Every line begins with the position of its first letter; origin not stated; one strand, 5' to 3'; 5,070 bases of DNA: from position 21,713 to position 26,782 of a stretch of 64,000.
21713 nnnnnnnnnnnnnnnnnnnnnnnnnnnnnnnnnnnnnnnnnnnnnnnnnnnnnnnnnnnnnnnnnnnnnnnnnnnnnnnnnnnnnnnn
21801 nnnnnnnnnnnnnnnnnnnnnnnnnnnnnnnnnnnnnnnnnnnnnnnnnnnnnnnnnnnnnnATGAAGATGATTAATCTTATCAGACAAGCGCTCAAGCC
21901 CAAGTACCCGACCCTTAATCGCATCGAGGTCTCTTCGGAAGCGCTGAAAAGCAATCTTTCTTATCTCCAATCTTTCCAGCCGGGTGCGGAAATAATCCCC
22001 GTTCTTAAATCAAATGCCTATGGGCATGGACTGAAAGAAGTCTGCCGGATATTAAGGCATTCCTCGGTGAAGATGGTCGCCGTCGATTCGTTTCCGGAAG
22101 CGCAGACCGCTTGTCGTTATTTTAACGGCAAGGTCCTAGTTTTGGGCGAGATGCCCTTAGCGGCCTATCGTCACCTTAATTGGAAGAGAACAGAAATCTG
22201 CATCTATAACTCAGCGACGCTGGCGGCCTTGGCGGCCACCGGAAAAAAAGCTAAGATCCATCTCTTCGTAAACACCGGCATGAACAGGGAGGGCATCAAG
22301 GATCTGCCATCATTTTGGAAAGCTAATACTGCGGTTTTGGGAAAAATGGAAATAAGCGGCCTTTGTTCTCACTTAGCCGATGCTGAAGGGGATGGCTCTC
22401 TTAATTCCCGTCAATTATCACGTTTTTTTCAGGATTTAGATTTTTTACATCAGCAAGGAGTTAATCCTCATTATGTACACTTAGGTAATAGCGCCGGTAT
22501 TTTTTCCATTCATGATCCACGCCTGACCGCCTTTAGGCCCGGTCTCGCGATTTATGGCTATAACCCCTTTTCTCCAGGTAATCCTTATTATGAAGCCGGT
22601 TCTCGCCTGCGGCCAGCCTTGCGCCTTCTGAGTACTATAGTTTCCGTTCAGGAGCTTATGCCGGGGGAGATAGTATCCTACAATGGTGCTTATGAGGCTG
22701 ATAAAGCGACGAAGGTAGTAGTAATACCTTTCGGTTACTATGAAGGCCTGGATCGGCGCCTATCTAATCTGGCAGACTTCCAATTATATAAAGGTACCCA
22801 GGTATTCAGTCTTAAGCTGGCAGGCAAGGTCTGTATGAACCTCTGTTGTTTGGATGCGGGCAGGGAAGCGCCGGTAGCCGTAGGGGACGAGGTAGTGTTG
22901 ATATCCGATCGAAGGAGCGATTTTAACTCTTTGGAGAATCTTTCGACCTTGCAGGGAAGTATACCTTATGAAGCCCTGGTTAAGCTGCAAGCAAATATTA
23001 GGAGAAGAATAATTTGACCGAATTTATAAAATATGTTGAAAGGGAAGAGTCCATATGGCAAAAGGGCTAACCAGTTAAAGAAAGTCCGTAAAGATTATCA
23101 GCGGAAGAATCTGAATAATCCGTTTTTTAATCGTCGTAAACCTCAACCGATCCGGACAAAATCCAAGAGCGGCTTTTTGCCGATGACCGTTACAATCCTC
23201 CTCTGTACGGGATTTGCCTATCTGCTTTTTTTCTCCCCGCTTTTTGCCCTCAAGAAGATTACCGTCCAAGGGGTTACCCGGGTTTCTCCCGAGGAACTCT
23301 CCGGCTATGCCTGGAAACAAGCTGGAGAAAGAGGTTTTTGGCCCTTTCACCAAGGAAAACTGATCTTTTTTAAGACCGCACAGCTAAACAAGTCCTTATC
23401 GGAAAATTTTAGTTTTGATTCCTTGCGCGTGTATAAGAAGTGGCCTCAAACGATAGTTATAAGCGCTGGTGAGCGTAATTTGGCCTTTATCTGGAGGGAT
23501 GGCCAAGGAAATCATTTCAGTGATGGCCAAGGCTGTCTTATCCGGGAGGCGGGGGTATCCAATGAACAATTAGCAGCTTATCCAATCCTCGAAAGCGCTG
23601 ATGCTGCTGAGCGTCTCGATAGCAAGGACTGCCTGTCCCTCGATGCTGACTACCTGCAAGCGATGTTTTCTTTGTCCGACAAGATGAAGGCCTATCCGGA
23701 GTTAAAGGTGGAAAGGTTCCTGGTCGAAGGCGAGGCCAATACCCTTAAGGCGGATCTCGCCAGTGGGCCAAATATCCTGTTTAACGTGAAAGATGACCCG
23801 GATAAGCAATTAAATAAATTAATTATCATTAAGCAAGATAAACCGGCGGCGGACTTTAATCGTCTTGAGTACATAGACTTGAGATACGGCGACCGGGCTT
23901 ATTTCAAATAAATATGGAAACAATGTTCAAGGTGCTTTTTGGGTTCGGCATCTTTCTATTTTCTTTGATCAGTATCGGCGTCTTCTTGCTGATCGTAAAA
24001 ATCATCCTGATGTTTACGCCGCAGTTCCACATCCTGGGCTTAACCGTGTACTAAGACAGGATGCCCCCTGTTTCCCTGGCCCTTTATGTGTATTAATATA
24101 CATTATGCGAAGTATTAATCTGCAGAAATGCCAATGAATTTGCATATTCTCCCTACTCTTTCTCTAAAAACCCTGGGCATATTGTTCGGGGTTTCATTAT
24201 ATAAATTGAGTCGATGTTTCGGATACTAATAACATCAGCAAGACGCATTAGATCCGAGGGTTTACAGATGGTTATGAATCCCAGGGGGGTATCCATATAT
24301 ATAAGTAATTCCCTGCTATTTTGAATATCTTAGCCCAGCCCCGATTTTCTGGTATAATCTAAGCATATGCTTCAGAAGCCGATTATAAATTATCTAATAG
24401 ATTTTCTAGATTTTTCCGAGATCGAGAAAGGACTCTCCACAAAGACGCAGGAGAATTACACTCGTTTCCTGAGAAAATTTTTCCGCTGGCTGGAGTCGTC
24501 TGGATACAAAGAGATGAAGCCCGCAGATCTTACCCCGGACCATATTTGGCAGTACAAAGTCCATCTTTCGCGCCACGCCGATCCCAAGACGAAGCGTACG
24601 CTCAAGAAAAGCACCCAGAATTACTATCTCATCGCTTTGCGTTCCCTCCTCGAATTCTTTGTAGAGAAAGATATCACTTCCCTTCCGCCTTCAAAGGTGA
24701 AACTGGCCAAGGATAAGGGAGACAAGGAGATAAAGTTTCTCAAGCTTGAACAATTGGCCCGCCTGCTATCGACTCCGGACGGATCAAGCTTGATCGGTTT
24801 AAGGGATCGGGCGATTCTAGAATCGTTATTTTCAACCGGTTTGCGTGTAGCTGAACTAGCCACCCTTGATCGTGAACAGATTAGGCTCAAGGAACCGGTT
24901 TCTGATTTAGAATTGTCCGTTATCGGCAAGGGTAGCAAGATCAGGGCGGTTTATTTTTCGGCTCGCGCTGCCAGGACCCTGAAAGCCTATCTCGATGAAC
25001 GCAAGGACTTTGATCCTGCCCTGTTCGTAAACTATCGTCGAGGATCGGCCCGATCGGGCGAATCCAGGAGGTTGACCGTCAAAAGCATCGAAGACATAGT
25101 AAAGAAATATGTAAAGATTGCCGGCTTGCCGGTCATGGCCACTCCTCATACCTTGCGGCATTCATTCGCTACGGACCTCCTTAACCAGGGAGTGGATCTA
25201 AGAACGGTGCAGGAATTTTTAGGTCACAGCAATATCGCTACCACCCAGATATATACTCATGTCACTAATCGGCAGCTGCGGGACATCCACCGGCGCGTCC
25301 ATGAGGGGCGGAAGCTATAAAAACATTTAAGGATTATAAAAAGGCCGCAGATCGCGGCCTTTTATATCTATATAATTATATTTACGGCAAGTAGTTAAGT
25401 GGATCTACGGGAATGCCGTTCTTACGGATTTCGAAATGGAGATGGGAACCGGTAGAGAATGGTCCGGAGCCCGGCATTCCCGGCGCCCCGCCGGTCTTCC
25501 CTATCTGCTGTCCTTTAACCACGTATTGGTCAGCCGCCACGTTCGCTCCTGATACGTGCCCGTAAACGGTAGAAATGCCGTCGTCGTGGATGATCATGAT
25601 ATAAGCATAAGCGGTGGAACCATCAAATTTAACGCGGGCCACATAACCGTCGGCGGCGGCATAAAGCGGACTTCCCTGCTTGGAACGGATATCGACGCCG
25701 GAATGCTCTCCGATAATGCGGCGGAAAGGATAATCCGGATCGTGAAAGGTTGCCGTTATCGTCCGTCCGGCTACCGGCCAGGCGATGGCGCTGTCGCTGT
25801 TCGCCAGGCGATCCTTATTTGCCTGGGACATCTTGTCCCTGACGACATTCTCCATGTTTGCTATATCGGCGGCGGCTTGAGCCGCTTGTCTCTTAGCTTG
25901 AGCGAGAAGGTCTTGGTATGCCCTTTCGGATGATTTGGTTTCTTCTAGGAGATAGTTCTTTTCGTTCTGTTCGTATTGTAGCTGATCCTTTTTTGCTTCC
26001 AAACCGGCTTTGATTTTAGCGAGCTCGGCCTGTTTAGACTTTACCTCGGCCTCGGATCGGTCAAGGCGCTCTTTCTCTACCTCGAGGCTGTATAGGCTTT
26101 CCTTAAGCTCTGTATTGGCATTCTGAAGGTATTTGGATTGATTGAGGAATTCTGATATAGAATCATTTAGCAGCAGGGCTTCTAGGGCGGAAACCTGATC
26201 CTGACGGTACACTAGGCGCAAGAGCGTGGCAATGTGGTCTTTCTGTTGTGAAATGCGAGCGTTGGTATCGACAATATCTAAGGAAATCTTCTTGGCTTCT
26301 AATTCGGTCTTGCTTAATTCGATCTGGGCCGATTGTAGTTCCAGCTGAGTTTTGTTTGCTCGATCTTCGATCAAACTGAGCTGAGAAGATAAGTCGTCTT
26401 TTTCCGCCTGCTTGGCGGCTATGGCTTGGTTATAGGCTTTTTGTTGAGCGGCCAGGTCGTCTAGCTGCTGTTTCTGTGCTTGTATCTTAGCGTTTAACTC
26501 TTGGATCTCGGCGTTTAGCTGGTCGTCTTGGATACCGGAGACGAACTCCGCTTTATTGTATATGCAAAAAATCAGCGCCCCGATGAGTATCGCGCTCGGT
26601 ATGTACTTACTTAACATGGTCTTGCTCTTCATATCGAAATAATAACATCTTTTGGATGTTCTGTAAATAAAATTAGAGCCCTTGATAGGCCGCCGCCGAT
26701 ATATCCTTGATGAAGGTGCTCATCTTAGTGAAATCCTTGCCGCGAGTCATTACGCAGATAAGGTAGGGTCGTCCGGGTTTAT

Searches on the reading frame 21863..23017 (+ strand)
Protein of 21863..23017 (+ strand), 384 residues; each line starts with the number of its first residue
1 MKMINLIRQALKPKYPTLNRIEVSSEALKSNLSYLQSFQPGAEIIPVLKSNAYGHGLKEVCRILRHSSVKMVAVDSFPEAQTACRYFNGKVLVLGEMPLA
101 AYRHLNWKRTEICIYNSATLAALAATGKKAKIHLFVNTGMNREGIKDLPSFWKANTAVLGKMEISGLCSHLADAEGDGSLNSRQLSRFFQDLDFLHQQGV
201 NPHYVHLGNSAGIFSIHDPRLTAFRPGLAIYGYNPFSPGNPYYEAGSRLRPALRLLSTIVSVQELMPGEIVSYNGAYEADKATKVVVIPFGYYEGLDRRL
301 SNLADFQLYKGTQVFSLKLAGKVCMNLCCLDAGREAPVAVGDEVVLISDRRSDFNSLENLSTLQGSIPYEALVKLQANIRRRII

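Call 32: search_protein_families(library=pfam, proteins=[window:21863-23017:+], max_evalue=0.0001)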
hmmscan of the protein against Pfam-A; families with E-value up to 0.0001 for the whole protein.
window:21863-23017:+ (384 aa): 2 families
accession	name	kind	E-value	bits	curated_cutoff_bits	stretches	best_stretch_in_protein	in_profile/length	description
PF01168.26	Ala_racemase_N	-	1.6e-40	139.6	24.1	1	23-235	1-220/220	Alanine racemase, N-terminal domain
PF00842.27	Ala_racemase_C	-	1.6e-25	89.6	25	1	253-382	2-126/127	Alanine racemase, C-terminal domain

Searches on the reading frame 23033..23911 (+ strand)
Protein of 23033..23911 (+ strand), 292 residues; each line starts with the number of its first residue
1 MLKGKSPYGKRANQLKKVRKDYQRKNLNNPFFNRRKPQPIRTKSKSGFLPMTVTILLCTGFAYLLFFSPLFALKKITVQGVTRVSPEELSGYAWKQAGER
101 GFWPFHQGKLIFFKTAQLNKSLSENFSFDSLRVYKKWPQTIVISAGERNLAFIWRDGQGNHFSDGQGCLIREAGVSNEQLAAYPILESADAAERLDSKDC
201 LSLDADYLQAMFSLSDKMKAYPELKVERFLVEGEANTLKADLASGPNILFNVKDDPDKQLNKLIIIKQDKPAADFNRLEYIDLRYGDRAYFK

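Call 8: search_protein_families(library=pfam, proteins=[window:23033-23911:+], max_evalue=0.001)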
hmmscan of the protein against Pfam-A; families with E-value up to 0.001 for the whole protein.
window:23033-23911:+ (292 aa): 1 family
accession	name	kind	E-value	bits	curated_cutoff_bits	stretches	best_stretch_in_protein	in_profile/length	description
PF08478.15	POTRA_1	-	0.00095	19.9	23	0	71-144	1-65/69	POTRA domain, FtsQ-type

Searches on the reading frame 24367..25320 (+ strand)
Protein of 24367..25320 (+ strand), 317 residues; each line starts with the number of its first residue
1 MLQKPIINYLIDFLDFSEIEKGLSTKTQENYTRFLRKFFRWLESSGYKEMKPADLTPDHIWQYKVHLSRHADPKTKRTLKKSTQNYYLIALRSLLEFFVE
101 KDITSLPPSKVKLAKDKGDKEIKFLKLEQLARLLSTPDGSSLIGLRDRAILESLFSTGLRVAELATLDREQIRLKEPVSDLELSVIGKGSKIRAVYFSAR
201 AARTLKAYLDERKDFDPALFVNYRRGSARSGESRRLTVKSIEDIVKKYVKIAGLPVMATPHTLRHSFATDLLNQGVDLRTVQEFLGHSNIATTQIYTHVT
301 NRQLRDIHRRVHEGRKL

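Call 8: search_protein_families(library=pfam, proteins=[window:24367-25320:+], max_evalue=0.001)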
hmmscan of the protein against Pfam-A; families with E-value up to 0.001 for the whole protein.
window:24367-25320:+ (317 aa): 4 families
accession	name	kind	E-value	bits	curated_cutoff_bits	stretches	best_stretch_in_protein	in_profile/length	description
PF00589.27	Phage_integrase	-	1.8e-38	132.5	27.1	1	123-301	1-170/172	Phage integrase family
PF13495.12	Phage_int_SAM_4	-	4.2e-09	37.1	27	1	21-103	12-83/85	Phage integrase, N-terminal SAM-like domain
PF02899.23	Phage_int_SAM_1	-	1.4e-08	35.4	22.3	1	12-99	3-80/83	Phage integrase, N-terminal SAM-like domain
PF13102.12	Phage_int_SAM_5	-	3e-06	27.9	22.3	1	20-108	14-92/98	Phage integrase SAM-like domain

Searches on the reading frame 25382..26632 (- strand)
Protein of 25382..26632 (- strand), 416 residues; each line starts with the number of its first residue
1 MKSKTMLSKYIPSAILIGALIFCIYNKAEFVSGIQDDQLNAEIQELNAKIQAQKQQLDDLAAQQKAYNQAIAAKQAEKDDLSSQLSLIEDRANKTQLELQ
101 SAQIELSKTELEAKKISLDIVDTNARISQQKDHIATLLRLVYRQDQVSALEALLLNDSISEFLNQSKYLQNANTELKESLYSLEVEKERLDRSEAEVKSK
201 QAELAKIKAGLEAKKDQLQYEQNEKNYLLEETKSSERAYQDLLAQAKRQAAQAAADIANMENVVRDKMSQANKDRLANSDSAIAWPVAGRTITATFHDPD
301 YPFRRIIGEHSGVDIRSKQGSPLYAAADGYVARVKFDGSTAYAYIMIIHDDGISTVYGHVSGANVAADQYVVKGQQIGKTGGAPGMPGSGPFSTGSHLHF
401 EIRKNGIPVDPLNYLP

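Call 8: search_protein_families(library=pfam, proteins=[window:25382-26632:-], max_evalue=0.001)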
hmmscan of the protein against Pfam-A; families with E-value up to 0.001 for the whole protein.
window:25382-26632:- (416 aa): 1 family
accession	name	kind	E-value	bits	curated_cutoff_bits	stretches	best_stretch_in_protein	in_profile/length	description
PF01551.29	Peptidase_M23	-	6.4e-25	87.6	28.7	1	309-411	2-96/96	Peptidase family M23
